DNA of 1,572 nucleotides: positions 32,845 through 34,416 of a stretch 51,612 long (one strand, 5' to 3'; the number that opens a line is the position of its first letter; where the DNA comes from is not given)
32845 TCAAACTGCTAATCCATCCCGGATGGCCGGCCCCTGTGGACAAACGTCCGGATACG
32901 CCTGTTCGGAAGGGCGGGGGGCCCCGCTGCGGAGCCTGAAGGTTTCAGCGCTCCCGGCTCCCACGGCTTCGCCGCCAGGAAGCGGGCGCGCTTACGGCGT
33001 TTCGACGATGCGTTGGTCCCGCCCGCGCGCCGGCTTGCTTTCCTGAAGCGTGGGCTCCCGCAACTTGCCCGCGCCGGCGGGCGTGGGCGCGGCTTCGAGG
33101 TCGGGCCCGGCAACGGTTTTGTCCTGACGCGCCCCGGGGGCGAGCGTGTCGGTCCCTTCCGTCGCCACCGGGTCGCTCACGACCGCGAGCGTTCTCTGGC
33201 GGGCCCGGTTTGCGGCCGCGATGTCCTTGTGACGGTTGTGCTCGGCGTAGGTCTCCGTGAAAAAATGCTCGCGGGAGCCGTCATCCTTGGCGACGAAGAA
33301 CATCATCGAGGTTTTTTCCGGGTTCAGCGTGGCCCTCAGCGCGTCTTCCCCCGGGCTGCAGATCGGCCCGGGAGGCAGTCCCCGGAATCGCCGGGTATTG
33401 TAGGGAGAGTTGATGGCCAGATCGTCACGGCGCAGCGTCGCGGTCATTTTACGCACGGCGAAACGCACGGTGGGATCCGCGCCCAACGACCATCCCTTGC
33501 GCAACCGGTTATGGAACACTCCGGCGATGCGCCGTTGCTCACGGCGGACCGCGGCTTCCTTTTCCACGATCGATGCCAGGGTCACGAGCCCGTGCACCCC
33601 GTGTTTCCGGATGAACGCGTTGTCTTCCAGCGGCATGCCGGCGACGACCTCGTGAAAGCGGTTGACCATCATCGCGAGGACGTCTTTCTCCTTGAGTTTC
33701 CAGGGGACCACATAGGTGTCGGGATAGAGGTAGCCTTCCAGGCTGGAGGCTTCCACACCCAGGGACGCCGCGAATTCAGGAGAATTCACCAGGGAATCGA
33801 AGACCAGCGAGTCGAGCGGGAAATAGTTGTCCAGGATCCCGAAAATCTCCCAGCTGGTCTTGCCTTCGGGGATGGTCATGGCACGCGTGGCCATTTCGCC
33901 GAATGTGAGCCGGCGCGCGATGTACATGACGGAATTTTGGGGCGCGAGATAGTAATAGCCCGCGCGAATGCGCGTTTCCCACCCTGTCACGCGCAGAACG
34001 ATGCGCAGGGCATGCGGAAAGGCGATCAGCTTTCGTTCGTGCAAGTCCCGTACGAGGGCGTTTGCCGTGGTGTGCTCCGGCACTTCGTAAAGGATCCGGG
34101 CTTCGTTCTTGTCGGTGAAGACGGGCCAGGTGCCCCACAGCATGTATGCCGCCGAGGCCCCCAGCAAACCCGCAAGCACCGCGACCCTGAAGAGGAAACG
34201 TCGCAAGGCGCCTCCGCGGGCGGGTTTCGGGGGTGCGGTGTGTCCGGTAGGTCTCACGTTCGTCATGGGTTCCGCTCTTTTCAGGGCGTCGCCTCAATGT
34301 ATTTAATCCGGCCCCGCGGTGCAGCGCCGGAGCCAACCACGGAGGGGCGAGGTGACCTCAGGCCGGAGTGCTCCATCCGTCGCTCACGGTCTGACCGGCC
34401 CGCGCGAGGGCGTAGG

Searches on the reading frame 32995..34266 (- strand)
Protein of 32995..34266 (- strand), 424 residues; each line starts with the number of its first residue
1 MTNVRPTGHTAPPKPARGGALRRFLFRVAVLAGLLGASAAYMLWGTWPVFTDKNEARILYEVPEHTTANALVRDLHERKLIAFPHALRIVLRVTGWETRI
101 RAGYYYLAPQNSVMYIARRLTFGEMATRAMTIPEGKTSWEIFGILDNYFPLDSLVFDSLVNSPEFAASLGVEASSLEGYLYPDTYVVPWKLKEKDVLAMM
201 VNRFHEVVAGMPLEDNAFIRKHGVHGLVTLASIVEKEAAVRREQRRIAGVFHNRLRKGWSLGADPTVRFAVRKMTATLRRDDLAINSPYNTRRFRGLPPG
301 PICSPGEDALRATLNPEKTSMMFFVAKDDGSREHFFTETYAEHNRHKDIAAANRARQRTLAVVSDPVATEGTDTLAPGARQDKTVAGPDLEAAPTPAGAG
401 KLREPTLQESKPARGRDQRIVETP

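Call 91: search_protein_families(library=pfam, proteins=[window:32995-34266:-], max_evalue=0.000001)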
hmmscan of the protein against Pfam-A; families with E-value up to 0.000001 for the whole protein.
window:32995-34266:- (424 aa): 1 family
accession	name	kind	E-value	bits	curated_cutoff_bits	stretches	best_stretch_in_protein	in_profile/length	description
PF02618.21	YceG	-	1e-76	258.5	32.4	1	61-347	2-273/275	YceG-like family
